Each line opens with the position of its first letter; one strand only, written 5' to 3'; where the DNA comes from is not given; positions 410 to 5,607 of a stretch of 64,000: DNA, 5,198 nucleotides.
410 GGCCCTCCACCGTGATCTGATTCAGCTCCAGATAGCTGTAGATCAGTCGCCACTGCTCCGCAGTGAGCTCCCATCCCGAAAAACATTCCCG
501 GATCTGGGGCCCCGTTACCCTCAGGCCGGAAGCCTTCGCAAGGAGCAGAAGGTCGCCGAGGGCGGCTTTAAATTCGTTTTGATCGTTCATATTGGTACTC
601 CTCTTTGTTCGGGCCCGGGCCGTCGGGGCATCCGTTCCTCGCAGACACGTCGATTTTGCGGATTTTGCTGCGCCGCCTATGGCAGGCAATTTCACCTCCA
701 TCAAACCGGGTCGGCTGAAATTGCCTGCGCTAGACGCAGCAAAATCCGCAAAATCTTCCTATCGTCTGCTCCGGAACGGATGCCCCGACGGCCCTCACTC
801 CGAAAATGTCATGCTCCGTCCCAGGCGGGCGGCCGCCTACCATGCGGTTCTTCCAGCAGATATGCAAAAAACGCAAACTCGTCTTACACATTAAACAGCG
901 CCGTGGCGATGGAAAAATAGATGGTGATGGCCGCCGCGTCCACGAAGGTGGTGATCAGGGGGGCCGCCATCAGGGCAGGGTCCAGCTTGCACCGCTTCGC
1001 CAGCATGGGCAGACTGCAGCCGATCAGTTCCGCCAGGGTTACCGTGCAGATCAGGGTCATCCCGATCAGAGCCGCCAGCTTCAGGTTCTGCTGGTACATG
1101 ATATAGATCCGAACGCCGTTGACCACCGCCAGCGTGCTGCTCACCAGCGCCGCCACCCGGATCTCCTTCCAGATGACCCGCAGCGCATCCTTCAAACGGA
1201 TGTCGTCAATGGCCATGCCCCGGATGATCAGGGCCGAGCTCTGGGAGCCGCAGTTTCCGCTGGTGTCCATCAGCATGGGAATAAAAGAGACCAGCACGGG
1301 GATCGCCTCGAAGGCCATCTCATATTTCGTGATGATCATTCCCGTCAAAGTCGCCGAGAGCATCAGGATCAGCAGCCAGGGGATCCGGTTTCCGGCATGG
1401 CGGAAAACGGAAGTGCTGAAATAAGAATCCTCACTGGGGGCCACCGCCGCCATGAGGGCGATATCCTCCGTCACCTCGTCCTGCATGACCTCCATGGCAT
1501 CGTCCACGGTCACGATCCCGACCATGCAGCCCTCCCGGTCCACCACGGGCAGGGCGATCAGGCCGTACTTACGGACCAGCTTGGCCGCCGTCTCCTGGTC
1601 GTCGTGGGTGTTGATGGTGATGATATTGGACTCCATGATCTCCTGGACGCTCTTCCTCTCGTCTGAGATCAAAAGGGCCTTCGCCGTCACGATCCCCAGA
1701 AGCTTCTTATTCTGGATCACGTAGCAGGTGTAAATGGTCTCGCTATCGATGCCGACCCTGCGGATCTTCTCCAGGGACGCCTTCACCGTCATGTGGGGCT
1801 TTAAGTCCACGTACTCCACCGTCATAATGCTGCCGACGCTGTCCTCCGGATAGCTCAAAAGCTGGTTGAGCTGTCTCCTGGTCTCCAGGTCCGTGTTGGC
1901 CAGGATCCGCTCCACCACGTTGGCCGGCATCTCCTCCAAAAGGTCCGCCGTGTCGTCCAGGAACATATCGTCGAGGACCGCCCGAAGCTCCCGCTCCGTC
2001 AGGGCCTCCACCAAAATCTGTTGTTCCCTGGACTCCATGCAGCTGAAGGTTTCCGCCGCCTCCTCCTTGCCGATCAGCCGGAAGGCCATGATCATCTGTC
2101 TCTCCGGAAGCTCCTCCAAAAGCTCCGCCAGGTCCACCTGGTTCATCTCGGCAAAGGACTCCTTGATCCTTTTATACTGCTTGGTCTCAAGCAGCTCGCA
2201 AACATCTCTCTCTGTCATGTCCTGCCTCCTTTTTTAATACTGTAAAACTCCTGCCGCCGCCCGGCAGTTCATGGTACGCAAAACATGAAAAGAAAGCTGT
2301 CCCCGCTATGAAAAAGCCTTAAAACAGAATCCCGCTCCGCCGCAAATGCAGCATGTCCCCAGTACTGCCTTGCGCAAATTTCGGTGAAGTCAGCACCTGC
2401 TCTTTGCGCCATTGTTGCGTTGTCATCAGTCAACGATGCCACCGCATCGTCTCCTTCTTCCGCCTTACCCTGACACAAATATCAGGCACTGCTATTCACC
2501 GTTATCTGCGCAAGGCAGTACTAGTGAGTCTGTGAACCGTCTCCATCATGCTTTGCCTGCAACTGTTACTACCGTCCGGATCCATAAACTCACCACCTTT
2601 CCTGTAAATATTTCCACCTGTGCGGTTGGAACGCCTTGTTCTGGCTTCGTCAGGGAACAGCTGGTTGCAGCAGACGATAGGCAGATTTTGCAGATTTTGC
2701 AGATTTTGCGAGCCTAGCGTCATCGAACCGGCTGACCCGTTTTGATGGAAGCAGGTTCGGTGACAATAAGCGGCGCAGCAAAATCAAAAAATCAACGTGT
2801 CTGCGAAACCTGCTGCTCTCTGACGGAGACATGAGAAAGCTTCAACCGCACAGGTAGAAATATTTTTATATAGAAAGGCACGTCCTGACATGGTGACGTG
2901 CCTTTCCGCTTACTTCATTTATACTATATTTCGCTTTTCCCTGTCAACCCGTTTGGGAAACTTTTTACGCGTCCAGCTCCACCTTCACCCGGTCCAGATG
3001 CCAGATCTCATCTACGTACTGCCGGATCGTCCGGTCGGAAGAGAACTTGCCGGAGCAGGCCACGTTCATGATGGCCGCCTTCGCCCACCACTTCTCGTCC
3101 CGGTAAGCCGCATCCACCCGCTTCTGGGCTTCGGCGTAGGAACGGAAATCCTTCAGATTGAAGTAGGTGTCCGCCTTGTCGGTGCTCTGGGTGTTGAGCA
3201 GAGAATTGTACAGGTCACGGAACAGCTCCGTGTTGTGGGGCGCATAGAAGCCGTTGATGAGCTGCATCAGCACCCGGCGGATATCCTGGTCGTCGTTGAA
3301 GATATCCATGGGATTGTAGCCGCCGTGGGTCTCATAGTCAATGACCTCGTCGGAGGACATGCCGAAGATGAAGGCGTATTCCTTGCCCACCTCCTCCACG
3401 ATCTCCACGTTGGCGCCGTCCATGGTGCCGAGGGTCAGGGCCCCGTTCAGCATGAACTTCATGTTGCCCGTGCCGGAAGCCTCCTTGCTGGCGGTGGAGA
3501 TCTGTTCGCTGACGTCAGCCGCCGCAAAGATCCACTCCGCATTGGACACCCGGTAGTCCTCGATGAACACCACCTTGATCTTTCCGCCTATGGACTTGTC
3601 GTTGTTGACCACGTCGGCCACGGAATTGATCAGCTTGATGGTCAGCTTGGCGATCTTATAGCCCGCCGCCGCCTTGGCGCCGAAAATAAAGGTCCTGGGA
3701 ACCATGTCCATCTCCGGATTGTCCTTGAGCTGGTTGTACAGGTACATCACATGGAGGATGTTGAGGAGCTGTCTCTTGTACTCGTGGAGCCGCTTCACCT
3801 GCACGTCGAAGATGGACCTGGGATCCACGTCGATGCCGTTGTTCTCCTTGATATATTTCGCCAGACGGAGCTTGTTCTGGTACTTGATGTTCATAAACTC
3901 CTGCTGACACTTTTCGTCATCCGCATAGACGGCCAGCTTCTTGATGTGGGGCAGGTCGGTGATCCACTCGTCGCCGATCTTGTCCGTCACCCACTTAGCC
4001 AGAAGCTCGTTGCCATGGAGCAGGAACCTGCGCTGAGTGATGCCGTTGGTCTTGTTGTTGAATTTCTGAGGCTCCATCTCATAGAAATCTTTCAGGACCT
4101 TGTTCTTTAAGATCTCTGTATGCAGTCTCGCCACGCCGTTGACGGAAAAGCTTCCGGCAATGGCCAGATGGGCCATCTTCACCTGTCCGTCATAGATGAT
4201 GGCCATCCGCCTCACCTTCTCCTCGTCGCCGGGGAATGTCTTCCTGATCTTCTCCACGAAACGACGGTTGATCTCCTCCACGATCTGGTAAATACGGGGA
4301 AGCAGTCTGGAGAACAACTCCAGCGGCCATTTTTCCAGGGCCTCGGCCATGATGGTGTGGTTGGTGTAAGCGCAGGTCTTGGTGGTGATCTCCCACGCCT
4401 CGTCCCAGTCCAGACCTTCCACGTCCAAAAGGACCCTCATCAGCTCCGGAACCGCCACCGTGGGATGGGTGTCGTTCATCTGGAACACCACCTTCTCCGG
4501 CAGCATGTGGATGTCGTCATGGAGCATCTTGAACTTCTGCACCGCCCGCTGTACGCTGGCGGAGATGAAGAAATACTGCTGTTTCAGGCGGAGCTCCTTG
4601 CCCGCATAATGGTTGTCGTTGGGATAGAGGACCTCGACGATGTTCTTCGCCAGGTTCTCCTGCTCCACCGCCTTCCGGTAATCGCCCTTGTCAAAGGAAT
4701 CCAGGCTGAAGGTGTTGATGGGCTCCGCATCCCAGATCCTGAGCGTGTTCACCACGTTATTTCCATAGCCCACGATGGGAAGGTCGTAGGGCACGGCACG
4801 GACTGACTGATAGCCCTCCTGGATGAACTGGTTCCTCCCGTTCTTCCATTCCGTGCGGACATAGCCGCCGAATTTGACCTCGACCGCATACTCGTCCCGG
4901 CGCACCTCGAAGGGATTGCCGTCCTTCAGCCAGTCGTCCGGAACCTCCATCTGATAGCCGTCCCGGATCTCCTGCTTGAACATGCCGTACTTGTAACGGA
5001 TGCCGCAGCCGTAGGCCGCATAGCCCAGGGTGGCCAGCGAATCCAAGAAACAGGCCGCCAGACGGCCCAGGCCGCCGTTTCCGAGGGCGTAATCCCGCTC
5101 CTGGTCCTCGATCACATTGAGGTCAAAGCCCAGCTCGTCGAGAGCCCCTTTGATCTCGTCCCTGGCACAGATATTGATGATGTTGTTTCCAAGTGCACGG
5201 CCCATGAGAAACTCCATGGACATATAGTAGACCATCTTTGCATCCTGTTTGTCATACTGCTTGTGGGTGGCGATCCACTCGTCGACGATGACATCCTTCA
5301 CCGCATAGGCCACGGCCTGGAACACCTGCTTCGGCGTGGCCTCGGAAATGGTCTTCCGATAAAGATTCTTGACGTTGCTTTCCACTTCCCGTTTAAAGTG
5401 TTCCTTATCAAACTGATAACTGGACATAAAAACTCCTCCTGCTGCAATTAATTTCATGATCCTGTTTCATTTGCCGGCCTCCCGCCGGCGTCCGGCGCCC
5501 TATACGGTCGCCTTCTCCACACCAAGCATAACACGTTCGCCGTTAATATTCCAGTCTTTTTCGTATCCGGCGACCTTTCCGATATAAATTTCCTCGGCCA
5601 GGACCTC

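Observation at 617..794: Family of rod-like palindromic repeats with a conserved apical loop and stems that change in a compensatory way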

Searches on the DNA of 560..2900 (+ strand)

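Call 23: search_rna_families(source=window, start=560, end=2900, threshold=evalue, max_evalue=10)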
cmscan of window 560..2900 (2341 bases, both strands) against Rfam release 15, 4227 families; matches with E-value up to 10: 5.
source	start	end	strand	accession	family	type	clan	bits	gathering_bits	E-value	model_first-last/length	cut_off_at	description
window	1115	1200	-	RF00312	snoZ206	Gene; snRNA; snoRNA; CD-box;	-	27.2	50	0.036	1-129/129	no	Small nucleolar RNA Z206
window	902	1056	+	RF03037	PAGEV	Gene; sRNA;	-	13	61.1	2.9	1-185/185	no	PAGEV RNA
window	1613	1668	+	RF01127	sR42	Gene; snRNA; snoRNA; CD-box;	-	12.6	38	8.1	1-63/63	no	Small nucleolar RNA sR42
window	1325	1385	+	RF01142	sR19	Gene; snRNA; snoRNA; CD-box;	-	12.3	45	9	1-63/63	no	Small nucleolar RNA sR19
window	1425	1592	-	RF00534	SgrS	Gene; antisense;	-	11.2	37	4.2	1-232/232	no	SgrS RNA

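Call 35: search_dna_similar(query=window:617-794:+, collection=plasmids, mode=distant, max_evalue=0.001)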
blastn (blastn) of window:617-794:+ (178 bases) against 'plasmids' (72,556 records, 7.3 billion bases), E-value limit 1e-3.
No match.

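Call 36: search_dna_similar(query=window:617-794:+, collection=phages, mode=distant, max_evalue=0.001)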
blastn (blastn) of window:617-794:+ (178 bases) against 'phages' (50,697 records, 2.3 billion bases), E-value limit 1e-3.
No match.

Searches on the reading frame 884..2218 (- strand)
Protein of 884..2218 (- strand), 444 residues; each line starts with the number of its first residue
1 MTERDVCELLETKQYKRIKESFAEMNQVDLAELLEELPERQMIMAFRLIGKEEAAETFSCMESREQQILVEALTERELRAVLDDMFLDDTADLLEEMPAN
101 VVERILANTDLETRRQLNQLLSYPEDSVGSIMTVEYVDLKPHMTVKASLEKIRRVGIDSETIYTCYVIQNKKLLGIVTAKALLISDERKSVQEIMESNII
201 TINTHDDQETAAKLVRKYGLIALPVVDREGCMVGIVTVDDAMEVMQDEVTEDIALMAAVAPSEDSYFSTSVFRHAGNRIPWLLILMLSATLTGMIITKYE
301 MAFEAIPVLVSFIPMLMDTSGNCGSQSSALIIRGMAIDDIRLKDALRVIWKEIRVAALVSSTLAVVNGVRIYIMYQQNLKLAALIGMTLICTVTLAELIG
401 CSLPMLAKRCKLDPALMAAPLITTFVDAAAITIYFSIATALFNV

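Call 49: search_protein_families(library=pfam, proteins=[window:884-2218:-], max_evalue=0.00001)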
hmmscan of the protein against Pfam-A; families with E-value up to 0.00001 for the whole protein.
window:884-2218:- (444 aa): 3 families
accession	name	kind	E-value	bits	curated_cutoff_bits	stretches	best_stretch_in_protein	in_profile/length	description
PF01769.21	MgtE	-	7.1e-37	126.9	27.6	1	313-437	1-125/125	Divalent cation transporter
PF03448.22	MgtE_N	-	2.7e-28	98.9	25.9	1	25-126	1-102/102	MgtE intracellular N domain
PF00571.33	CBS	-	1.2e-15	57.9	24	1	191-245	1-55/57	CBS domain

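Call 52: find_related_loci(query=window:884-2218:-, collection=metagenome_contigs, flank=2000)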
Query window:884-2218:- (444 aa) in metagenome_contigs; peptide patterns used: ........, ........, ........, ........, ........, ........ (x = any residue, [..] = any of these).
212 stretches matched a pattern; 110 encode a relative of the query (tblastn E <= 1e-3); the best 80 are kept; 80 distinct loci.
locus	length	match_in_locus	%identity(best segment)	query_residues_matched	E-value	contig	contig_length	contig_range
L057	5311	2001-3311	55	8-444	2e-164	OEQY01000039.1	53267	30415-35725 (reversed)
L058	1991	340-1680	50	5-444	7e-157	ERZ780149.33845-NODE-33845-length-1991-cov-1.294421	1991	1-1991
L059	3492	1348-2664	50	13-444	1e-150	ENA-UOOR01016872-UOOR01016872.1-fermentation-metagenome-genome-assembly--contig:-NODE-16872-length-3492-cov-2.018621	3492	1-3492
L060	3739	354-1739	51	1-444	2e-146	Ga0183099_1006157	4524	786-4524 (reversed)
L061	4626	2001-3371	49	1-444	2e-143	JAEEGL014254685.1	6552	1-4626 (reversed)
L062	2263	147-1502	48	6-444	4e-151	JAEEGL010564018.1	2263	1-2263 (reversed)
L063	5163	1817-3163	48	3-443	1e-141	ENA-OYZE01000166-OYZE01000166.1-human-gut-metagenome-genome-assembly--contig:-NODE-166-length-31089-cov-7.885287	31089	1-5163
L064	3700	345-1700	49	6-444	4e-142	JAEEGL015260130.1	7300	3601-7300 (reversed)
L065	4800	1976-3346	47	4-442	6e-140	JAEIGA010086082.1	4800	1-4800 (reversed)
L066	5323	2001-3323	49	11-442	1e-137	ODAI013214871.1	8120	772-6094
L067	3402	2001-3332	47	8-441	3e-138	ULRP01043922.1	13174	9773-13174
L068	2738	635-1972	47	4-444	1e-142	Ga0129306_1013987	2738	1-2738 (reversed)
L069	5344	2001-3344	46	8-441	2e-135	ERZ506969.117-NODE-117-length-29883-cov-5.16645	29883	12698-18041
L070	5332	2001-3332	47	9-443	4e-135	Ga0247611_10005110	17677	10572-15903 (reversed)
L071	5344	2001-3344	46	8-441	2e-135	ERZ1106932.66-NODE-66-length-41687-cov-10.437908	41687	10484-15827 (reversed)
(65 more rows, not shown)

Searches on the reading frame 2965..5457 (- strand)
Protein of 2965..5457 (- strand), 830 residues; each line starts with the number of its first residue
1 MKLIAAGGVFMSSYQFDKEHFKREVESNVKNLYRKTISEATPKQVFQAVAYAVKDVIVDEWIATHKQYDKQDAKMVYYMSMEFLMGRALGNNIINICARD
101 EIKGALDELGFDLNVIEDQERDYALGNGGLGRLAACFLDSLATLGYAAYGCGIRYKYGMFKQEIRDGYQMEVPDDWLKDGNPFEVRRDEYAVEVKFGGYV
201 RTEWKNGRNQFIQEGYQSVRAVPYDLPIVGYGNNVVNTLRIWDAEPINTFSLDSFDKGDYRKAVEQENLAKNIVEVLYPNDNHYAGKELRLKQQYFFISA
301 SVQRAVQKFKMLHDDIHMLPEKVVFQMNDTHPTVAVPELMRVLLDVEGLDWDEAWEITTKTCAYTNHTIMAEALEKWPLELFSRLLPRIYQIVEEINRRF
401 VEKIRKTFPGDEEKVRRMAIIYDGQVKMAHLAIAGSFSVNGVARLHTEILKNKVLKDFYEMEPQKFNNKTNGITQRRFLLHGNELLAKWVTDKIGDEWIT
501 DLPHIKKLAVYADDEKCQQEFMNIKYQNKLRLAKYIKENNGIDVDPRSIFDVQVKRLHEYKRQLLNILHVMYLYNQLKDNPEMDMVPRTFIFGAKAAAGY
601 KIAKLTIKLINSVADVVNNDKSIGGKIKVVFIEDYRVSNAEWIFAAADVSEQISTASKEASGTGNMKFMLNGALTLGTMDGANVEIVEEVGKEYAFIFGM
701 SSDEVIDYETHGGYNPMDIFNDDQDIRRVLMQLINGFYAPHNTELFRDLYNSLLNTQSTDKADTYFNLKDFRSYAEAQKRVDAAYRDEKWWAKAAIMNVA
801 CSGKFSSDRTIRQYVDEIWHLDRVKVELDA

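Call 49: search_protein_families(library=pfam, proteins=[window:2965-5457:-], max_evalue=0.00001)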
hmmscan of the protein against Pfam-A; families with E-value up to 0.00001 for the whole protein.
window:2965-5457:- (830 aa): 1 family
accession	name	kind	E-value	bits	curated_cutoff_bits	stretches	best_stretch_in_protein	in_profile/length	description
PF00343.26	Phosphorylase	-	0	1106.1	27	1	106-821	1-713/713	Carbohydrate phosphorylase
